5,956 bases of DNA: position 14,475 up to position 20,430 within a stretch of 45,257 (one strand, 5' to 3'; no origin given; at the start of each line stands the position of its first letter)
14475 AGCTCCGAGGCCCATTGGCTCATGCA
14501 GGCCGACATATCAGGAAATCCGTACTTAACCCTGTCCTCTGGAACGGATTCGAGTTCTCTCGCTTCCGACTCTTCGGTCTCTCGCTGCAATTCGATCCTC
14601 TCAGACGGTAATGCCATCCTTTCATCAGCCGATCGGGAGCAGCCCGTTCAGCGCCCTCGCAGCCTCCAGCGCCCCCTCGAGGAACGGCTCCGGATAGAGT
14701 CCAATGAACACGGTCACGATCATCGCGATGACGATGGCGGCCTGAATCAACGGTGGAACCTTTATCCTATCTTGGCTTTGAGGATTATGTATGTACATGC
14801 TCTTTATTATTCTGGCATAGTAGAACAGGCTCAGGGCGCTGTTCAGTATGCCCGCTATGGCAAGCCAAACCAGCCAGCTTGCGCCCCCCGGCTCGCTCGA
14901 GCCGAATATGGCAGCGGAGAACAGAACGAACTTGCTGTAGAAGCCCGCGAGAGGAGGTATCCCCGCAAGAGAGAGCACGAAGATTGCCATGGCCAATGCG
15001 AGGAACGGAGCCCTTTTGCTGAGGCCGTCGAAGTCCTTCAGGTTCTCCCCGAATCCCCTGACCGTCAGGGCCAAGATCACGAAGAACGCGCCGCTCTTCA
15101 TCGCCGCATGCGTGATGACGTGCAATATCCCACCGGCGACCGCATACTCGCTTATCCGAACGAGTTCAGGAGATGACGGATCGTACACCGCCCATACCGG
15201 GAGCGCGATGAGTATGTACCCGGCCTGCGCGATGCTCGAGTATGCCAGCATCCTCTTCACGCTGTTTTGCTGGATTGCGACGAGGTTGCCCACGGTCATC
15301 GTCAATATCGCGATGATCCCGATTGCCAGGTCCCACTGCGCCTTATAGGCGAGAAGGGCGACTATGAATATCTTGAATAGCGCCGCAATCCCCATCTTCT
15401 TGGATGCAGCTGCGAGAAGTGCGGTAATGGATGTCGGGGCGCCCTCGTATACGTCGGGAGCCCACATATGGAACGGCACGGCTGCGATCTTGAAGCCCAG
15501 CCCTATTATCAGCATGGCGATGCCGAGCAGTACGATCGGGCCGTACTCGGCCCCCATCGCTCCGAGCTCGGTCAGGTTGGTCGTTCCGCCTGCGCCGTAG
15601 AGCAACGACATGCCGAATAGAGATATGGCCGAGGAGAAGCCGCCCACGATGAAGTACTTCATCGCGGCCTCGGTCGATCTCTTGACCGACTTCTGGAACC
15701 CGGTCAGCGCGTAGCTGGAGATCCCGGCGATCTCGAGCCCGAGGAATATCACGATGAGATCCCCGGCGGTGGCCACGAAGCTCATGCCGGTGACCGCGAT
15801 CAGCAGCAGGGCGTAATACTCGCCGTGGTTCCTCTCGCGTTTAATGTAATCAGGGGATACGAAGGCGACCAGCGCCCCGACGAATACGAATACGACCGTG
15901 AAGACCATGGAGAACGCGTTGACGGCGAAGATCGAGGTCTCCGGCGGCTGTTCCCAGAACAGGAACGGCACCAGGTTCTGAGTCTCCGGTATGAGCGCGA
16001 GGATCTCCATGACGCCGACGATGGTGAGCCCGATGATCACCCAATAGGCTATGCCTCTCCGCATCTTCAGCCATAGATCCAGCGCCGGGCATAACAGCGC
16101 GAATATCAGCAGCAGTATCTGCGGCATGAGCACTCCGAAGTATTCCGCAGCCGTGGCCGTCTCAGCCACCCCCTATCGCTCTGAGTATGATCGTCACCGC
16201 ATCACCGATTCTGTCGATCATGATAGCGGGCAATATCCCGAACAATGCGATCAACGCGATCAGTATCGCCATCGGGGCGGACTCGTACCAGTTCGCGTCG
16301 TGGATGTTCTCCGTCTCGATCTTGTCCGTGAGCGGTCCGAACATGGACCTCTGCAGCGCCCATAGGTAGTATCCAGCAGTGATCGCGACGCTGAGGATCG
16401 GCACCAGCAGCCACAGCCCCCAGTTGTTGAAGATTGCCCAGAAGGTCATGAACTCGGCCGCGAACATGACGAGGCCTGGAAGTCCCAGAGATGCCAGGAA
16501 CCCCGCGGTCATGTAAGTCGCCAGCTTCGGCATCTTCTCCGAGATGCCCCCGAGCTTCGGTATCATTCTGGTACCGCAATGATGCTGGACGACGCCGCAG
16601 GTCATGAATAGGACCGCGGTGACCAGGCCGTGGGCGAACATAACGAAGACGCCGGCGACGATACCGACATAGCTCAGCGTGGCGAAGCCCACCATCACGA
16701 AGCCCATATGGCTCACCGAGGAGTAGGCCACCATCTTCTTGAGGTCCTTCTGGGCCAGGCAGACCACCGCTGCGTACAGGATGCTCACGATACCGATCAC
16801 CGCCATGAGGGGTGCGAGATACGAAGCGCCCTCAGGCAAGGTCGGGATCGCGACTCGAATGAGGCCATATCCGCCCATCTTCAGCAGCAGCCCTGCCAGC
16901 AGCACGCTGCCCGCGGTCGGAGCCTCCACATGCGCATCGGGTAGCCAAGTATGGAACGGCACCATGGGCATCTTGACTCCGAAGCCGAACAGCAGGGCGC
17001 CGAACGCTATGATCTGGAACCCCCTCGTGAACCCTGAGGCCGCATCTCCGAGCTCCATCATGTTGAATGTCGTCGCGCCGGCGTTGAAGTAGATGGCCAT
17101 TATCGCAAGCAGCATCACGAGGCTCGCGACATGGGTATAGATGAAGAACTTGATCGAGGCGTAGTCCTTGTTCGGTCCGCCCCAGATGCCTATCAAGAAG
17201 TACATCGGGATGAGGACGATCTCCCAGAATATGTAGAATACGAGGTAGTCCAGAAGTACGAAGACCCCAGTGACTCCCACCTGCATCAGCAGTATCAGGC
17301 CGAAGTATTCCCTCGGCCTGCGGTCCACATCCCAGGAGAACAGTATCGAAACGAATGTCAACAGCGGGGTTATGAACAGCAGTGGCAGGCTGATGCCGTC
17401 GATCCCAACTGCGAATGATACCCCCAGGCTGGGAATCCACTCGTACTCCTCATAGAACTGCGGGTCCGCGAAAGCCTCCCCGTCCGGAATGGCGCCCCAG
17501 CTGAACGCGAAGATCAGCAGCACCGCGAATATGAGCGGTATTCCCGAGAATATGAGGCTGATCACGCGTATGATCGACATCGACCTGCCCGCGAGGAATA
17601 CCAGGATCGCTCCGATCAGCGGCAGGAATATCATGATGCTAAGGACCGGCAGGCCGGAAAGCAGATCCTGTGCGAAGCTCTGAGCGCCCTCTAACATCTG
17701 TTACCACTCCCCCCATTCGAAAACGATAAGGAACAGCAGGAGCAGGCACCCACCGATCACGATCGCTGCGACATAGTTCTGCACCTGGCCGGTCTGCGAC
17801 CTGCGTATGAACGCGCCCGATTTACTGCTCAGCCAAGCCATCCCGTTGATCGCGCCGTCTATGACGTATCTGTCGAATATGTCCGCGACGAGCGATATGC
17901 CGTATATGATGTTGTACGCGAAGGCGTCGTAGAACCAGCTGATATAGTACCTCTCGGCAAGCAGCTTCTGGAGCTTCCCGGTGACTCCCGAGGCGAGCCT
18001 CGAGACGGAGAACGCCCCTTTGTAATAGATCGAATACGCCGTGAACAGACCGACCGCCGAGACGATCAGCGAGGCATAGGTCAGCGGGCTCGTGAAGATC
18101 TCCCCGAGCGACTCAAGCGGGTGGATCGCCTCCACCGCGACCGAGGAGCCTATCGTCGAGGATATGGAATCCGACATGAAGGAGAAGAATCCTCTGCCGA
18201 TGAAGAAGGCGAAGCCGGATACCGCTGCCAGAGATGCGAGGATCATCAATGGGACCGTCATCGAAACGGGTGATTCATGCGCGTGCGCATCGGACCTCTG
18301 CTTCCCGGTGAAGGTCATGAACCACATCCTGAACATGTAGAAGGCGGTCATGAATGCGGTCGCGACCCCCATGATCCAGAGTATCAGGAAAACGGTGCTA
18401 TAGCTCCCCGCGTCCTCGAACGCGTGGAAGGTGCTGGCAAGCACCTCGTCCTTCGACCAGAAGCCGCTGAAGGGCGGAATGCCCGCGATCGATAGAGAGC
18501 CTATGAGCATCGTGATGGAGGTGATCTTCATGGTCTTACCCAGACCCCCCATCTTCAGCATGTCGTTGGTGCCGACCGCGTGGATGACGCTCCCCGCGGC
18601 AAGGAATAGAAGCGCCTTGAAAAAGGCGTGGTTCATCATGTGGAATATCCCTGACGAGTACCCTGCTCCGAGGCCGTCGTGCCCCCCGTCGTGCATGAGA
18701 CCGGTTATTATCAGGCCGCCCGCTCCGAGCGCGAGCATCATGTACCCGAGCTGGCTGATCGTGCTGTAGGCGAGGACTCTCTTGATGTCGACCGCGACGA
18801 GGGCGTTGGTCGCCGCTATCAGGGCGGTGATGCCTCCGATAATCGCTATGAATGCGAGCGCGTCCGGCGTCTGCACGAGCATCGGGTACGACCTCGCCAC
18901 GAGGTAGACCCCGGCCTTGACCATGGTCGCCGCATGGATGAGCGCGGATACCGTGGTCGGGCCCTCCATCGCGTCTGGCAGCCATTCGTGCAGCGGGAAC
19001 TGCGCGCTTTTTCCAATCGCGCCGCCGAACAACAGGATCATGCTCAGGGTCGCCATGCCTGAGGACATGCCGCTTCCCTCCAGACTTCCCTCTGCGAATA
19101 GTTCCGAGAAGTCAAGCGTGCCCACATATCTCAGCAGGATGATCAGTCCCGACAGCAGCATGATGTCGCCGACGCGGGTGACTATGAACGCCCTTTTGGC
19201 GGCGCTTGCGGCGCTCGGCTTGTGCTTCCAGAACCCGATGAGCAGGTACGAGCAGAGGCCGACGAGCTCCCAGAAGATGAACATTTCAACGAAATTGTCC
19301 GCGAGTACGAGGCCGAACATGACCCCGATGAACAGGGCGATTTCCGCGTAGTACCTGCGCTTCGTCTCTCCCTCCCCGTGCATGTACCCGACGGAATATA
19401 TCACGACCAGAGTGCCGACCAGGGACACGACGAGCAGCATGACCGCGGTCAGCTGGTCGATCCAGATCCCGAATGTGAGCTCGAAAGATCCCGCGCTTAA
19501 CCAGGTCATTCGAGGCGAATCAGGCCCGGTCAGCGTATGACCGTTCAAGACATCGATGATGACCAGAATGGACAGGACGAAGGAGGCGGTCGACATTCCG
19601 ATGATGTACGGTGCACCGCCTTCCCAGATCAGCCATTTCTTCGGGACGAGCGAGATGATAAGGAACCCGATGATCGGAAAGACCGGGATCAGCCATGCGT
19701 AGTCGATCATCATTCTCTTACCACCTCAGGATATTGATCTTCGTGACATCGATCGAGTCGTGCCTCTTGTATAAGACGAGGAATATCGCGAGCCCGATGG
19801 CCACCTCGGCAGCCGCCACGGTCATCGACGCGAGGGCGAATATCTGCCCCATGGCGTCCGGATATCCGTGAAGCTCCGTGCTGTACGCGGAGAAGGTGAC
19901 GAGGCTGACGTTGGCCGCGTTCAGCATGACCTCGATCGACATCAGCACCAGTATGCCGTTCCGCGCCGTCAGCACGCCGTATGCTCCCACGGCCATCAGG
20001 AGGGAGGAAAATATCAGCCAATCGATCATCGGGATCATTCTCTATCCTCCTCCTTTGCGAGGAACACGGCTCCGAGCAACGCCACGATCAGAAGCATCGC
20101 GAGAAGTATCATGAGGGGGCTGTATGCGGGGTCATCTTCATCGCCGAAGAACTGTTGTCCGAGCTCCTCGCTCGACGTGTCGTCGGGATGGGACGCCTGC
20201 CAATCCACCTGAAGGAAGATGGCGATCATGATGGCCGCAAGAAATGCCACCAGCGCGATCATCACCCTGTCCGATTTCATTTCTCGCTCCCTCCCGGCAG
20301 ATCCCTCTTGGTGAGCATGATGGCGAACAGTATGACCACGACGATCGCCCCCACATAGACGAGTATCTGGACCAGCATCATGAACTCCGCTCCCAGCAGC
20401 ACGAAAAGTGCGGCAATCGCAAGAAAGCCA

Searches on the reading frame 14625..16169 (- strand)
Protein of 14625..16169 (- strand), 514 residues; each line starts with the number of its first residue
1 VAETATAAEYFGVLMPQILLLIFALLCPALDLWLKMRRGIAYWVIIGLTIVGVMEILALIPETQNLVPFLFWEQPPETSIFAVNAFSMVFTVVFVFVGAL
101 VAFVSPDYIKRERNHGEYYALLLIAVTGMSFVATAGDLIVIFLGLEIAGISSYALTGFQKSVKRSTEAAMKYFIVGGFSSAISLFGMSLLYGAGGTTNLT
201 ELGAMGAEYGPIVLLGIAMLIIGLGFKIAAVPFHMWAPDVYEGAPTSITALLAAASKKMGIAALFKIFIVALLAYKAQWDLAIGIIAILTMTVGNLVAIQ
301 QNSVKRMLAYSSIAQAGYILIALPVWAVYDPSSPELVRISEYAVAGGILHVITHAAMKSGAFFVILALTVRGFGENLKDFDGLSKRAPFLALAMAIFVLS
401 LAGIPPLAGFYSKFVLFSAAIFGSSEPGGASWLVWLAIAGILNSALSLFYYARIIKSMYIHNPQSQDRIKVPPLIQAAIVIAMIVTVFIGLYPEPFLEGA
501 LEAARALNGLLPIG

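Call 42: search_protein_families(library=pfam, proteins=[window:14625-16169:-], max_evalue=0.0001)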
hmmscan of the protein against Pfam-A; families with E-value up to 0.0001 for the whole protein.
window:14625-16169:- (514 aa): 1 family
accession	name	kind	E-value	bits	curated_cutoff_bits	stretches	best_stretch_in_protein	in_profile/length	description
PF00361.26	Proton_antipo_M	-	2.3e-67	227.7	21.5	1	135-421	1-276/294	NADH:quinone oxidoreductase/Mrp antiporter, TM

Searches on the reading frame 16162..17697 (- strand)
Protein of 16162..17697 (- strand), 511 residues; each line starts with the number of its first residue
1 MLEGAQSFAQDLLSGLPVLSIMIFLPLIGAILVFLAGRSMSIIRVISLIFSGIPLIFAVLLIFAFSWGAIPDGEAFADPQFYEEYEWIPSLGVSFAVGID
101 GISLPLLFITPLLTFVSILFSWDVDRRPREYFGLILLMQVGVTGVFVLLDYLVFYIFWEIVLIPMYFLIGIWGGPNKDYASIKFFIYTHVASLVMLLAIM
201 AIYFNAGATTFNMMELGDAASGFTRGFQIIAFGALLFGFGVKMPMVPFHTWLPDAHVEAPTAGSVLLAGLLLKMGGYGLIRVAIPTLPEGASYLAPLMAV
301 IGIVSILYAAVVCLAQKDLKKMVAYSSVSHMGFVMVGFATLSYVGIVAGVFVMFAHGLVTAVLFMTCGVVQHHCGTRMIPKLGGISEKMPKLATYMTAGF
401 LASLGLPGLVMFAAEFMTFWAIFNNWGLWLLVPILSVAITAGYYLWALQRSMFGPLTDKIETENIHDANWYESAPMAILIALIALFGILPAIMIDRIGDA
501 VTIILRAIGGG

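Call 42: search_protein_families(library=pfam, proteins=[window:16162-17697:-], max_evalue=0.0001)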
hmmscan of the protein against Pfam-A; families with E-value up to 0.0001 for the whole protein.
window:16162-17697:- (511 aa): 1 family
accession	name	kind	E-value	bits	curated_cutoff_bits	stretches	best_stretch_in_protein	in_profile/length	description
PF00361.26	Proton_antipo_M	-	3.4e-73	246.9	21.5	1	150-437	3-291/294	NADH:quinone oxidoreductase/Mrp antiporter, TM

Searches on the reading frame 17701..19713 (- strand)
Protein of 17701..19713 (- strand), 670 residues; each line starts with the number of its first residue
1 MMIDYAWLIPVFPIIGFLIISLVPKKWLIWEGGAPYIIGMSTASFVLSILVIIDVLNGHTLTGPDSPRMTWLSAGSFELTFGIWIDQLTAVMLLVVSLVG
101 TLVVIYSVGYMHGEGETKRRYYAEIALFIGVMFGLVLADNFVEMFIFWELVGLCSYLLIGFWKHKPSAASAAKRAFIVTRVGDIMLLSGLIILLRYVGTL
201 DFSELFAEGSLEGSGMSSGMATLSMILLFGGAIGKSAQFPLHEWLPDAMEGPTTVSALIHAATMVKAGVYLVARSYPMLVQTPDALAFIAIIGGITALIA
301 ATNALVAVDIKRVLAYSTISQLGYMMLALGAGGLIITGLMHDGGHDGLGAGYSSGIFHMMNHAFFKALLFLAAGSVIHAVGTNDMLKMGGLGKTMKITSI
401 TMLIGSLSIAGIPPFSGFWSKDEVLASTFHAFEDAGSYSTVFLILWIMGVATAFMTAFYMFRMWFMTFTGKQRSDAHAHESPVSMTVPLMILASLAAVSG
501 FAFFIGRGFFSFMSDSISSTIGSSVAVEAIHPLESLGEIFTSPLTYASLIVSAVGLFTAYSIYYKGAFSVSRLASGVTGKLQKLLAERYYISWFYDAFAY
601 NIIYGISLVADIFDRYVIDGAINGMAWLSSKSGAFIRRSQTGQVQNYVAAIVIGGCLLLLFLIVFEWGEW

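Call 42: search_protein_families(library=pfam, proteins=[window:17701-19713:-], max_evalue=0.0001)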
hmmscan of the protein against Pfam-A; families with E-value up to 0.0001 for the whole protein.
window:17701-19713:- (670 aa): 2 families
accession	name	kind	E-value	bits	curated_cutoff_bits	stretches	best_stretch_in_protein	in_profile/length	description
PF00361.26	Proton_antipo_M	-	3.9e-78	263.1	21.5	1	138-430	1-277/294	NADH:quinone oxidoreductase/Mrp antiporter, TM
PF00662.26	Proton_antipo_N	-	2.1e-17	63.2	24.5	1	71-121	1-50/51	NADH-Ubiquinone oxidoreductase (complex I), chain 5 N-terminus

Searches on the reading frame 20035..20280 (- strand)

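Call 4: search_protein_families(library=pfam, proteins=[window:20035-20280:-], max_evalue=0.01)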
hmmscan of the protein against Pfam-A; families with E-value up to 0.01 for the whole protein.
window:20035-20280:- (81 aa): 1 family
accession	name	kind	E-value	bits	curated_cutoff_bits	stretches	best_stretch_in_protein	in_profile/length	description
PF00499.25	Oxidored_q3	-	8.3e-07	29.3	33.2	1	6-74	77-146/146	NADH-ubiquinone/plastoquinone oxidoreductase chain 6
